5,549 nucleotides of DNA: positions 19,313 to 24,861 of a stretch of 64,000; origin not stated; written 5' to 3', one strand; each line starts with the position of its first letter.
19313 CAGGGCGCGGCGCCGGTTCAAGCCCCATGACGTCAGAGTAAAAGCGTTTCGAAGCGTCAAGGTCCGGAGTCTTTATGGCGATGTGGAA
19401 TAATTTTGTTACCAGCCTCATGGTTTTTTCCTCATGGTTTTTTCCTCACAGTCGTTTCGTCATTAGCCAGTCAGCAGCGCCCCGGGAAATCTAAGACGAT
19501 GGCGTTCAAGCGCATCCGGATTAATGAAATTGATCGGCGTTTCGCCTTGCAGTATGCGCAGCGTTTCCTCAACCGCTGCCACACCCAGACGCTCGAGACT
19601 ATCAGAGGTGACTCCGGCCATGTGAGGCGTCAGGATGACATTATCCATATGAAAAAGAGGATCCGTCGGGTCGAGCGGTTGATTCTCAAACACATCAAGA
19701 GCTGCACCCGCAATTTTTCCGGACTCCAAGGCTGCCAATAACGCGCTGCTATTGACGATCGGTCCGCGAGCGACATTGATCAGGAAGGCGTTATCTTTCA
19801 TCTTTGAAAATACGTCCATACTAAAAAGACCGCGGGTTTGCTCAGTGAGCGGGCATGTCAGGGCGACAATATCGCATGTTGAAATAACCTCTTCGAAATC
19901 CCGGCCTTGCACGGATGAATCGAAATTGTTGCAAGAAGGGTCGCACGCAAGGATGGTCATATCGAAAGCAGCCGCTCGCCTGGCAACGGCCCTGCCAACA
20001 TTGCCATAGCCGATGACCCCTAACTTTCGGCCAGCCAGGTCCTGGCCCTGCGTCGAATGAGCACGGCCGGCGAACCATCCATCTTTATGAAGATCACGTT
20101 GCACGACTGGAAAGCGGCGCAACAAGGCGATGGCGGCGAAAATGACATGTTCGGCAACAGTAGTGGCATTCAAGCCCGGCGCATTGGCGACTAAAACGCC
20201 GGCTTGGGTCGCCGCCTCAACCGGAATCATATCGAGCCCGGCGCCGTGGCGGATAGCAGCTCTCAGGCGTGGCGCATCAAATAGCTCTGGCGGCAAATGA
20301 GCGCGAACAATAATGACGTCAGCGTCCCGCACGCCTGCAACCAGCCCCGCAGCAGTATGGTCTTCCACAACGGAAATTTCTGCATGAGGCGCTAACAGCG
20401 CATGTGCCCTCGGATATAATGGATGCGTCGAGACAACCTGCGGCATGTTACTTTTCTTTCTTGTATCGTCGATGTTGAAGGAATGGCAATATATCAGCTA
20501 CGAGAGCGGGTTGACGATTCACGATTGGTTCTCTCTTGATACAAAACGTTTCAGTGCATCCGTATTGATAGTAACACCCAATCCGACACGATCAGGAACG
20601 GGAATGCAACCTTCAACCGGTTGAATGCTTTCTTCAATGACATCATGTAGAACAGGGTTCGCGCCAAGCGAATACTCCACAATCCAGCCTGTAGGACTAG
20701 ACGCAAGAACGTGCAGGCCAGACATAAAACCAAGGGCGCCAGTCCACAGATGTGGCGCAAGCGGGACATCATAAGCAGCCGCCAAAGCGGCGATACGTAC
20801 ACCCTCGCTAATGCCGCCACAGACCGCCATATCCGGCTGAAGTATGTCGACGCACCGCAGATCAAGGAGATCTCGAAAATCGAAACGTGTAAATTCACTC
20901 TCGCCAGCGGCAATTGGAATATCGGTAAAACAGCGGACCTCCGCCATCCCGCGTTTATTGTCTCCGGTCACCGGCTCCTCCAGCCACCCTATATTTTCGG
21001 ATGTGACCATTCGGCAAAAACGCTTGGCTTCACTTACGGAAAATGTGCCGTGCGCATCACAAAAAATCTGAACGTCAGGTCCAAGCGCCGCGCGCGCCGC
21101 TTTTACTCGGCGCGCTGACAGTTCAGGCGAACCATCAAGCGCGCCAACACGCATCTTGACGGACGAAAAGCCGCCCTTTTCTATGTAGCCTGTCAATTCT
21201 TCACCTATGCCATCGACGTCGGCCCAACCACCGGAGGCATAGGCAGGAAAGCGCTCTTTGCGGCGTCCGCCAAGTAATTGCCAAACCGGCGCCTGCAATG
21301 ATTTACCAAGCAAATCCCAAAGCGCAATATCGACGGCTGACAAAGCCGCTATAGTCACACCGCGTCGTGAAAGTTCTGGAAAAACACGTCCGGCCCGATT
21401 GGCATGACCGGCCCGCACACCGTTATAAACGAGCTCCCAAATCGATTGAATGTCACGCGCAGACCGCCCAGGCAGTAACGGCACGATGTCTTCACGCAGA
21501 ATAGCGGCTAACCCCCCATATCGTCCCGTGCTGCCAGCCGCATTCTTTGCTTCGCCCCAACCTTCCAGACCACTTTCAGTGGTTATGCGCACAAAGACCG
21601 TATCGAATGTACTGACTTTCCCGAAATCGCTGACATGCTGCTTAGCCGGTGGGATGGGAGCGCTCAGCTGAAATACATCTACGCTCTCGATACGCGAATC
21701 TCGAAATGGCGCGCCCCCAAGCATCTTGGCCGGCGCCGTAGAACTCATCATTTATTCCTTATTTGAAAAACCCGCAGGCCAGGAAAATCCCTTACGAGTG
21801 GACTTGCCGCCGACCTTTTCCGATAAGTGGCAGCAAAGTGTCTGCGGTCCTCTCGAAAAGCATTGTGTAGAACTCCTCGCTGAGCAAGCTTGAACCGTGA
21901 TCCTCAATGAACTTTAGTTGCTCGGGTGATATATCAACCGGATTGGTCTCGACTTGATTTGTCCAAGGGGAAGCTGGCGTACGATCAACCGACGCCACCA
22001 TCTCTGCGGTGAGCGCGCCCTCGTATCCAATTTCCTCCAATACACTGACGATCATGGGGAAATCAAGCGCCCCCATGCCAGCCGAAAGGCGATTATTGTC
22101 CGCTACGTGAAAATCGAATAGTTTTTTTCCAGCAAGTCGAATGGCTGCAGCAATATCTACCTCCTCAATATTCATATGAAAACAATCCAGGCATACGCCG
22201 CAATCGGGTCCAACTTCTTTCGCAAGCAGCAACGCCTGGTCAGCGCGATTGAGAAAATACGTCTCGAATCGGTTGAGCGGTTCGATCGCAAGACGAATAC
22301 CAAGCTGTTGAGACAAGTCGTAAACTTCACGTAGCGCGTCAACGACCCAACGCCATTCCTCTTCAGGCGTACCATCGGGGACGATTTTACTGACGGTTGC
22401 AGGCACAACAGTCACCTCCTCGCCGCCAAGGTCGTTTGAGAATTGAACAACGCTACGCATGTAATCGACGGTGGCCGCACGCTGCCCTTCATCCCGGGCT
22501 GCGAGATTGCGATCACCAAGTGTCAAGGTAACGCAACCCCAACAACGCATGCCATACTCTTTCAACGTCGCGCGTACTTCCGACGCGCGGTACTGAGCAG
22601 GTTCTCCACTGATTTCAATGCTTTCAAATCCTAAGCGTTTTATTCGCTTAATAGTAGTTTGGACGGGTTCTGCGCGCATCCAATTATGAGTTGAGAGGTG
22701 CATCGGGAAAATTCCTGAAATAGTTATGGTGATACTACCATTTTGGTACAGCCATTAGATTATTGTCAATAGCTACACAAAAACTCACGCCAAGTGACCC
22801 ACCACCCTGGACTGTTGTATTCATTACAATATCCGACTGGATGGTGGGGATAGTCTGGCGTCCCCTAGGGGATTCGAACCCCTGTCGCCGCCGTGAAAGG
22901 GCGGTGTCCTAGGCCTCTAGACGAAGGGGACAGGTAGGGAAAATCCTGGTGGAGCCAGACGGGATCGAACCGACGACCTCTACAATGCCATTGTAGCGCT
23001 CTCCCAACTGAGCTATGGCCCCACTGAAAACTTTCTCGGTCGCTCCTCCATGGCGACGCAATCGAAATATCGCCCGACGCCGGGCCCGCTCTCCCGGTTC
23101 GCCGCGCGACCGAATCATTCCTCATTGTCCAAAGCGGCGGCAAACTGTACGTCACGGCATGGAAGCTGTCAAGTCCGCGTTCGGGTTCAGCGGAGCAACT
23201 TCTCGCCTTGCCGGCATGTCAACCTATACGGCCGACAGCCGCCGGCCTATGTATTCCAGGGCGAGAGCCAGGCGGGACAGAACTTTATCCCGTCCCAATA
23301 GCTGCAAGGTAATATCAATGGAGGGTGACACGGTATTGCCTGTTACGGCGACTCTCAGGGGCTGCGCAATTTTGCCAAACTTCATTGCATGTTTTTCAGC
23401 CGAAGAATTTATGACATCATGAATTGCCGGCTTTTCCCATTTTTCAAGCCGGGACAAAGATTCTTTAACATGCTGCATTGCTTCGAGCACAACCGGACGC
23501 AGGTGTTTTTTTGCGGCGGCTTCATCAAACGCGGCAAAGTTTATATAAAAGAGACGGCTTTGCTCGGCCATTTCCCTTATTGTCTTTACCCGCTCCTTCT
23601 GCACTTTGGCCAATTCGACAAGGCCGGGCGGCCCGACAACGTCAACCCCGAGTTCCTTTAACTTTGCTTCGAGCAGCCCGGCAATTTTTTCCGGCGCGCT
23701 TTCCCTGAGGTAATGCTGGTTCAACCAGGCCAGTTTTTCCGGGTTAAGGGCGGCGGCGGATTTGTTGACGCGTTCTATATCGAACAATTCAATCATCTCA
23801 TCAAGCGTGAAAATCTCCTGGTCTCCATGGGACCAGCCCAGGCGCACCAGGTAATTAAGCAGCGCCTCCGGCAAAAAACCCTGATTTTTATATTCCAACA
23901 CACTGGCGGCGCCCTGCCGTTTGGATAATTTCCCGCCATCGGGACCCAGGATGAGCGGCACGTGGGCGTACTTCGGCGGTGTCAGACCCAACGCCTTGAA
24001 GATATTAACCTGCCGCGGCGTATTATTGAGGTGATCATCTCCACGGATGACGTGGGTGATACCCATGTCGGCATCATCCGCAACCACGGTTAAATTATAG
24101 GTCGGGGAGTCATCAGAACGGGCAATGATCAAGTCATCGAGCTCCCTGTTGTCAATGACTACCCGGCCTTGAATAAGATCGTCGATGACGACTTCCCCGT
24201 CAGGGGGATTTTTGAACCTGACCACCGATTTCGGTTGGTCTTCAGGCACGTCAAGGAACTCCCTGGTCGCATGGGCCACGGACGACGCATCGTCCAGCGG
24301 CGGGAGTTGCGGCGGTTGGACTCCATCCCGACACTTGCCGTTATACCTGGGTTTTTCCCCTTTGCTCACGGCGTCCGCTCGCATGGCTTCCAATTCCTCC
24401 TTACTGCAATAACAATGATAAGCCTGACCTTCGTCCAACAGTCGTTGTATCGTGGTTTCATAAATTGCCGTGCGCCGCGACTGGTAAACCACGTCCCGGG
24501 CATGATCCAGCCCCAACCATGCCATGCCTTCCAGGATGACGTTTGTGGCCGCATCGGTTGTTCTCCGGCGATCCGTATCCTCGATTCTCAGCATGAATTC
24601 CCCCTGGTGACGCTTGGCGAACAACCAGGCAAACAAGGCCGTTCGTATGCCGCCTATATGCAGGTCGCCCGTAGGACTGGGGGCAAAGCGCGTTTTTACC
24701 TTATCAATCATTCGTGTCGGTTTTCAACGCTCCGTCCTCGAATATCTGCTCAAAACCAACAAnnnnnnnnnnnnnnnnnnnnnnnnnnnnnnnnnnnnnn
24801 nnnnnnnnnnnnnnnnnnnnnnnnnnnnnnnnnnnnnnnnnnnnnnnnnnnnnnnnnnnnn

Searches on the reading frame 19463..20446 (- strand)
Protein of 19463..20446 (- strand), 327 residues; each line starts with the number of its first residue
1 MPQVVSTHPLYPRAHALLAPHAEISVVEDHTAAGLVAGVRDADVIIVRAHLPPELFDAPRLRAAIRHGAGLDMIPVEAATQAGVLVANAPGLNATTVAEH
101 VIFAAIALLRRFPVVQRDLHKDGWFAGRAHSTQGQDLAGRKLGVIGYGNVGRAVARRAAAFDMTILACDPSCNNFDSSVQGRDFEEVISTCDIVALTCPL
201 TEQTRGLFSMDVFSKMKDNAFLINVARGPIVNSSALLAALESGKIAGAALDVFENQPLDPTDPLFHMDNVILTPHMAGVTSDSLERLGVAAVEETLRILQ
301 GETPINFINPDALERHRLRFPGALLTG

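Call 10: search_protein_families(library=pfam, proteins=[window:19463-20446:-], max_evalue=0.00001)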
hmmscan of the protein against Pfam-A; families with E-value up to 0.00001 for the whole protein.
window:19463-20446:- (327 aa): 2 families
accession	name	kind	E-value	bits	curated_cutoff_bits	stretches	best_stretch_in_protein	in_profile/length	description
PF02826.25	2-Hacid_dh_C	-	7.9e-59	198.5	25.1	1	104-277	3-178/178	D-isomer specific 2-hydroxyacid dehydrogenase, NAD binding domain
PF00389.36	2-Hacid_dh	-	3.2e-19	69.4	24.6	1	7-309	4-134/134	D-isomer specific 2-hydroxyacid dehydrogenase, catalytic domain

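Call 83: search_protein_families(library=ncbifam, proteins=[window:19463-20446:-], max_evalue=1e-10)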
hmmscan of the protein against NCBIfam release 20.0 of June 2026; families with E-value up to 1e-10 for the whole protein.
window:19463-20446:- (327 aa): 21 families
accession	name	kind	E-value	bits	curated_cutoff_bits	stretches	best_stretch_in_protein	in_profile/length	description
TIGR01327.1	PGDH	equivalog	1.2e-68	232.2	454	1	7-315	5-317/525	phosphoglycerate dehydrogenase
NF009714.1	PRK13243.1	equivalog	8.4e-56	189.7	455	1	2-314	3-328/332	glyoxylate reductase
NF041369.1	Dhydh_Halo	equivalog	2.9e-55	187.6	400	1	69-306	64-302/305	D-2-hydroxyacid dehydrogenase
NF008759.0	PRK11790.1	equivalog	5.5e-48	163.7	404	1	33-298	46-316/410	phosphoglycerate dehydrogenase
NF005750.0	PRK07574.1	equivalog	6.6e-48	163.7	329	1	33-305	82-362/386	NAD-dependent formate dehydrogenase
NF005069.0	PRK06487.1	equivalog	7.1e-48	163.3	448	1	26-306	33-317/320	2-hydroxyacid dehydrogenase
NF006263.0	PRK08410.1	equivalog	6.1e-46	157.2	389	1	35-294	36-301/311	D-2-hydroxyacid dehydrogenase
NF005387.0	PRK06932.1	equivalog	7.8e-46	156.5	492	1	30-287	32-297/314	2-hydroxyacid dehydrogenase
NF011938.0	PRK15409.1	equivalog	3.1e-45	154.6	492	1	56-313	62-323/324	glyoxylate/hydroxypyruvate reductase GhrB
NF001309.0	PRK00257.1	equivalog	8.3e-39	133.6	434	1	131-300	108-279/379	4-phosphoerythronate dehydrogenase PdxB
NF006374.0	PRK08605.1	subfamily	8.8e-37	126.9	356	1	64-302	73-325/332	D-lactate dehydrogenase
NF000492.1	vanH_gen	exception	2.6e-32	112.1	540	1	69-285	75-297/312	D-lactate dehydrogenase VanH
NF009127.0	PRK12480.1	equivalog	1.2e-29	103.4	579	1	66-256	75-264/330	D-lactate dehydrogenase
NF005027.0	PRK06436.1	equivalog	3.3e-29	102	261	1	68-316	57-296/303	2-hydroxyacid dehydrogenase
NF000371.1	vanH_Agroup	exception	6.8e-28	97.8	700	1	70-284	81-301/322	VanH-A/VanH-Pt family D-lactate dehydrogenase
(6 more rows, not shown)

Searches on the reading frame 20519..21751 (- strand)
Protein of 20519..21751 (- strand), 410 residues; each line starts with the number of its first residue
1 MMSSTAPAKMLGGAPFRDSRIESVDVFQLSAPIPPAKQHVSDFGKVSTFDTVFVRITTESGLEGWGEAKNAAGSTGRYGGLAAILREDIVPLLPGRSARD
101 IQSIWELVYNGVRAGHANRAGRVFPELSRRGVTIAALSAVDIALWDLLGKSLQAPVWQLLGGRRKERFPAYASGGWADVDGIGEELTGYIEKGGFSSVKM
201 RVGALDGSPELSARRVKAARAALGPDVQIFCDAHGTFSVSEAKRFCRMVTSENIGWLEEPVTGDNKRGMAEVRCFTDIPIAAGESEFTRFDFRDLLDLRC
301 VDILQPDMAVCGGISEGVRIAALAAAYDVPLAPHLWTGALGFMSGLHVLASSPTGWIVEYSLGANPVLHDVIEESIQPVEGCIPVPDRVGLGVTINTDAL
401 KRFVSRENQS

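Call 10: search_protein_families(library=pfam, proteins=[window:20519-21751:-], max_evalue=0.00001)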
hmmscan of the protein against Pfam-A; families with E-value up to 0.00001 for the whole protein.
window:20519-21751:- (410 aa): 2 families
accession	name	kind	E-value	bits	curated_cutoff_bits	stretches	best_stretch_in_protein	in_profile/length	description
PF13378.12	MR_MLE_C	-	1.3e-62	211.8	29.4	1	184-398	4-218/219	Enolase C-terminal domain-like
PF02746.21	MR_MLE_N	-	7.4e-20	71.8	22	1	38-161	15-117/117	Mandelate racemase / muconate lactonizing enzyme, N-terminal domain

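Call 83: search_protein_families(library=ncbifam, proteins=[window:20519-21751:-], max_evalue=1e-10)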
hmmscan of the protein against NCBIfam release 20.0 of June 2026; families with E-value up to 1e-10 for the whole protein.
window:20519-21751:- (410 aa): 13 families
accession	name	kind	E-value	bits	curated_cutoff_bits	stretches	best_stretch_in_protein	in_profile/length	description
NF040866.1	AraD_Arch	equivalog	3.8e-61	207.1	650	1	49-403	32-369/372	arabinonate dehydratase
NF010624.0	PRK14017.1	equivalog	4.8e-57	193.8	311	1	52-406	16-363/382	galactonate dehydratase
NF043051.1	ManoateDhtManD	equivalog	2.5e-48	164.9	550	2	51-203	17-151/403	D-mannonate dehydratase ManD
NF047820.1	TalGalacDh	equivalog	7.2e-45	153.5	500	1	27-401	14-362/371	L-talarate/galactarate dehydratase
NF011654.0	PRK15072.1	subfamily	2.4e-44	151.8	430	2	51-203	17-151/404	D-galactonate dehydratase family protein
NF040790.2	glucon_galact_dh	equivalog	7.1e-44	150.2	750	1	51-404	25-370/390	bifunctional D-gluconate/D-galactonate dehydratase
NF011968.0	PRK15440.1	equivalog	1.1e-38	133.2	393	1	38-402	47-391/395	L-rhamnonate dehydratase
TIGR02534.1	mucon_cyclo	subfamily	1e-32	113.7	334.95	1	36-403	14-365/368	muconate/chloromuconate family cycloisomerase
NF043002.1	HProlDhtase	equivalog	1.4e-23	83.3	500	1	20-401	2-360/366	cis-3-hydroxy-L-proline dehydratase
NF041118.1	A_G_epim_Thtga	equivalog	7.9e-17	61.4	500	1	102-330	63-286/341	L-Ala-D/L-Glu epimerase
TIGR03247.1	glucar-dehydr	equivalog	1.3e-15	57.1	828.7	0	191-402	193-404/441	glucarate dehydratase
NF002782.0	PRK02901.1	equivalog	1.9e-12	46.8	288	1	193-386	101-291/328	o-succinylbenzoate synthase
NF042940.1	racemase_DgcA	equivalog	3e-12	46.4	400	1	134-328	82-263/323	N-acetyl-D-Glu racemase DgcA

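Call 84: search_solved_structures(query=window:20519-21751:-, max_evalue=1e-60)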
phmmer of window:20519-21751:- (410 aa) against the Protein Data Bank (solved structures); distinct sequences matched with E-value up to 1e-60: 0.

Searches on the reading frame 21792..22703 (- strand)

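Call 10: search_protein_families(library=pfam, proteins=[window:21792-22703:-], max_evalue=0.00001)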
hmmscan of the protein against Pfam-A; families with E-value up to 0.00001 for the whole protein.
window:21792-22703:- (303 aa): 1 family
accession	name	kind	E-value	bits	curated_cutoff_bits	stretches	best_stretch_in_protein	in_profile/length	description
PF01261.30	AP_endonuc_2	-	5e-44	151.3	31.1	1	19-254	2-234/249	Xylose isomerase-like TIM barrel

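Call 83: search_protein_families(library=ncbifam, proteins=[window:21792-22703:-], max_evalue=1e-10)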
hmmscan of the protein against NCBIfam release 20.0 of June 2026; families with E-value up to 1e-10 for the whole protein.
window:21792-22703:- (303 aa): 6 families
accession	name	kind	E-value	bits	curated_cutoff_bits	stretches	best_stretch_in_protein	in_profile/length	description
NF051856.1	PsicseEpim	equivalog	2e-39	136.1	300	1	14-234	18-244/287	D-psicose 3-epimerase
NF041099.2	keto_glucon_epim_IolO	equivalog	2.4e-38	132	300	1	13-238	22-249/269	5-keto-L-gluconate epimerase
TIGR03234.1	OH-pyruv-isom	equivalog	2e-19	69.9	353.45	1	14-241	16-246/254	hydroxypyruvate isomerase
NF043033.1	OxoTetrIsom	equivalog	7e-16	58.7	325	1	23-237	26-239/251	2-oxo-tetronate isomerase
NF007360.0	PRK09856.1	equivalog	1.9e-13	50.6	305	1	12-238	13-251/276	fructoselysine 3-epimerase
NF007444.0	PRK09997.1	equivalog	3.3e-11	43.2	465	1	73-238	78-244/258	hydroxypyruvate isomerase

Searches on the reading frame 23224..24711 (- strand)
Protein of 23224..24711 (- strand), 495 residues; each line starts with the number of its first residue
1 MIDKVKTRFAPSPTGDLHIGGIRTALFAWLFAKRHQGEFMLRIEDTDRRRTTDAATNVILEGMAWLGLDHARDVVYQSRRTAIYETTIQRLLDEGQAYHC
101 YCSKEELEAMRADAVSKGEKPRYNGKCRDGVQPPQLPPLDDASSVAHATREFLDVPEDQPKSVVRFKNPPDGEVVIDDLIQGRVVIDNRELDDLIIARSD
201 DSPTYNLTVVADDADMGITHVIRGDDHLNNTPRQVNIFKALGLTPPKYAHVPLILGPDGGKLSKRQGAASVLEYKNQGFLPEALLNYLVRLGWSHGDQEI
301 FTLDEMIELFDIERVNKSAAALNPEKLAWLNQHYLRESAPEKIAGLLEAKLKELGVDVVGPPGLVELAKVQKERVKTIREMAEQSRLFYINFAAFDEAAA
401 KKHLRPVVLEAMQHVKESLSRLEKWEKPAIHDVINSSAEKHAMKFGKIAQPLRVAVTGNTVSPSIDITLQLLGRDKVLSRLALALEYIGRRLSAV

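Call 10: search_protein_families(library=pfam, proteins=[window:23224-24711:-], max_evalue=0.00001)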
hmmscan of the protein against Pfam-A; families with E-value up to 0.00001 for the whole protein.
window:23224-24711:- (495 aa): 2 families
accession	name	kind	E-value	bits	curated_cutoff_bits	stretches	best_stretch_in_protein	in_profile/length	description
PF00749.27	tRNA-synt_1c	-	1.1e-96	323.9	23.4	1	4-329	1-314/314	tRNA synthetases class I (E and Q), catalytic domain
PF19269.4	Anticodon_2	-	3e-32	112.4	23.6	1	364-484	16-140/141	Anticodon binding domain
